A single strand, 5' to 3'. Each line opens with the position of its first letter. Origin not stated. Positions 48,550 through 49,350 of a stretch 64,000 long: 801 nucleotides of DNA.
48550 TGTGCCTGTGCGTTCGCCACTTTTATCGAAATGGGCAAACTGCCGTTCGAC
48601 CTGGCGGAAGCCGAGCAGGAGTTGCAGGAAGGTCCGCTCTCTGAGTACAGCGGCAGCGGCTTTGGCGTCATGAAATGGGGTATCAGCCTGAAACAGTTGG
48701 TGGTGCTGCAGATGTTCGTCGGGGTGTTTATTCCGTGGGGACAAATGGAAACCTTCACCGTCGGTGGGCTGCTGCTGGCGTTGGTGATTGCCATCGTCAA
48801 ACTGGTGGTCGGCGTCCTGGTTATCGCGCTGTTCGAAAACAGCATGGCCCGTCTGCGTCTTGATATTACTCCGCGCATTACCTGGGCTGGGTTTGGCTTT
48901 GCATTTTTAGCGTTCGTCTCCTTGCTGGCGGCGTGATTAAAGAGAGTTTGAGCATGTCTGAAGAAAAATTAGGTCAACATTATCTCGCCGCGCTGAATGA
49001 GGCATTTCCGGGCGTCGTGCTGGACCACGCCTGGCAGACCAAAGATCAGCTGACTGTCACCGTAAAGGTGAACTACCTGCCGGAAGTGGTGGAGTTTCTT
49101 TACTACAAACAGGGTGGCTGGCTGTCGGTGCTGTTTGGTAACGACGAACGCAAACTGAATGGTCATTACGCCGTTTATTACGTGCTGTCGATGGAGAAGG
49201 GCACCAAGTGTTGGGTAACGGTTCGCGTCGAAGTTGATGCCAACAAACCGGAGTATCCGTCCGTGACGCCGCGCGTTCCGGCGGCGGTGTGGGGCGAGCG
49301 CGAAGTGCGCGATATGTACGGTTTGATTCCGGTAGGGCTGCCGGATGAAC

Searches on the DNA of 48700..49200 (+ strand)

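Call 71: search_dna_similar(query=window:48700-49200:+, collection=ecoli_genomes, mode=distant, rows=spread, max_rows=12)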
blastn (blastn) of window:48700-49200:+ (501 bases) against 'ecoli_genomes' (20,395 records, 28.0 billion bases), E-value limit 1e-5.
Records with a match: 5426; places in all: 9705; records where one place covers at least 80% of the query: 5425.
Genomes with a match: 5425 of 5426; with a place that covers at least 80% of the query: 5424. Places per genome that has any: lowest 1, median 2, highest 3. On chromosomes: 9704 places; on plasmids: 1.
Best place of each record, by identity: >=99% 856; 95-99% 4570.
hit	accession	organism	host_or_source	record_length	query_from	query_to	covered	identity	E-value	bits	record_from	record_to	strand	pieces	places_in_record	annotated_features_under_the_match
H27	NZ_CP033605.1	Escherichia coli O157:H7 strain TR01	Cattle carcass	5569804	1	501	100%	100.0%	0e+0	904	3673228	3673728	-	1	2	hycE: formate hydrogenlyase subunit HycE | hycD: formate hydrogenlyase subunit HycD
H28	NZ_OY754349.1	Escherichia coli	-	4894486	1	501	100%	99.2%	0e+0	886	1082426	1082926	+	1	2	hycE: formate hydrogenlyase subunit HycE | hycD: formate hydrogenlyase subunit HycD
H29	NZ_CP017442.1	Escherichia coli O157:H7 strain 4276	Cattle Hide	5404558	1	501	100%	98.8%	0e+0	877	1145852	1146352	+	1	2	hycE: formate hydrogenlyase subunit HycE | hycD: formate hydrogenlyase subunit HycD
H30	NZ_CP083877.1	Escherichia coli strain NDM4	Homo sapiens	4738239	1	501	100%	98.8%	0e+0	877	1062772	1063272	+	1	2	hycE: formate hydrogenlyase subunit HycE | hycD: formate hydrogenlyase subunit HycD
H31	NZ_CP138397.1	Escherichia coli strain 81EVA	Homo sapiens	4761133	1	501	100%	98.8%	0e+0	877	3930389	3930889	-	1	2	hycE: formate hydrogenlyase subunit HycE | hycD: formate hydrogenlyase subunit HycD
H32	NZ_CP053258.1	Escherichia coli strain GF4-3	Guinea fowl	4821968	1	501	100%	98.6%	0e+0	873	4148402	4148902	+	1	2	hycE: formate hydrogenlyase subunit HycE | hycD: formate hydrogenlyase subunit HycD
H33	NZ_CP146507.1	Escherichia coli strain 10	Ground beef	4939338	1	501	100%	98.2%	0e+0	864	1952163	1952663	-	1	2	hycE: formate hydrogenlyase subunit HycE | hycD: formate hydrogenlyase subunit HycD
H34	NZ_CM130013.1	Escherichia coli strain SURV0398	Homo sapiens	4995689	1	501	100%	98.2%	0e+0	864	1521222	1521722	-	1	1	hycE: formate hydrogenlyase subunit HycE | hycD: formate hydrogenlyase subunit HycD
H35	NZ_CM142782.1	Escherichia coli strain GPEC1258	chicken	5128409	1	501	100%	97.8%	0e+0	855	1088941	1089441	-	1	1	hycE: formate hydrogenlyase subunit HycE | hycD: formate hydrogenlyase subunit HycD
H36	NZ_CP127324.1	Escherichia coli strain 980-2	hospital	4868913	1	501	100%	97.6%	0e+0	850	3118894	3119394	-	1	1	hycE: formate hydrogenlyase subunit HycE | hycD: formate hydrogenlyase subunit HycD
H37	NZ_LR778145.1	Escherichia coli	sediment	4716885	1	501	100%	97.6%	0e+0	850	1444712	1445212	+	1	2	hycE: formate hydrogenlyase subunit HycE | hycD: formate hydrogenlyase subunit HycD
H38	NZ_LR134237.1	Escherichia coli strain NCTC9022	missing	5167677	1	354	71%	98.9%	1e-174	621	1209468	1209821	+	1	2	hycD: formate hydrogenlyase subunit HycD | hypothetical protein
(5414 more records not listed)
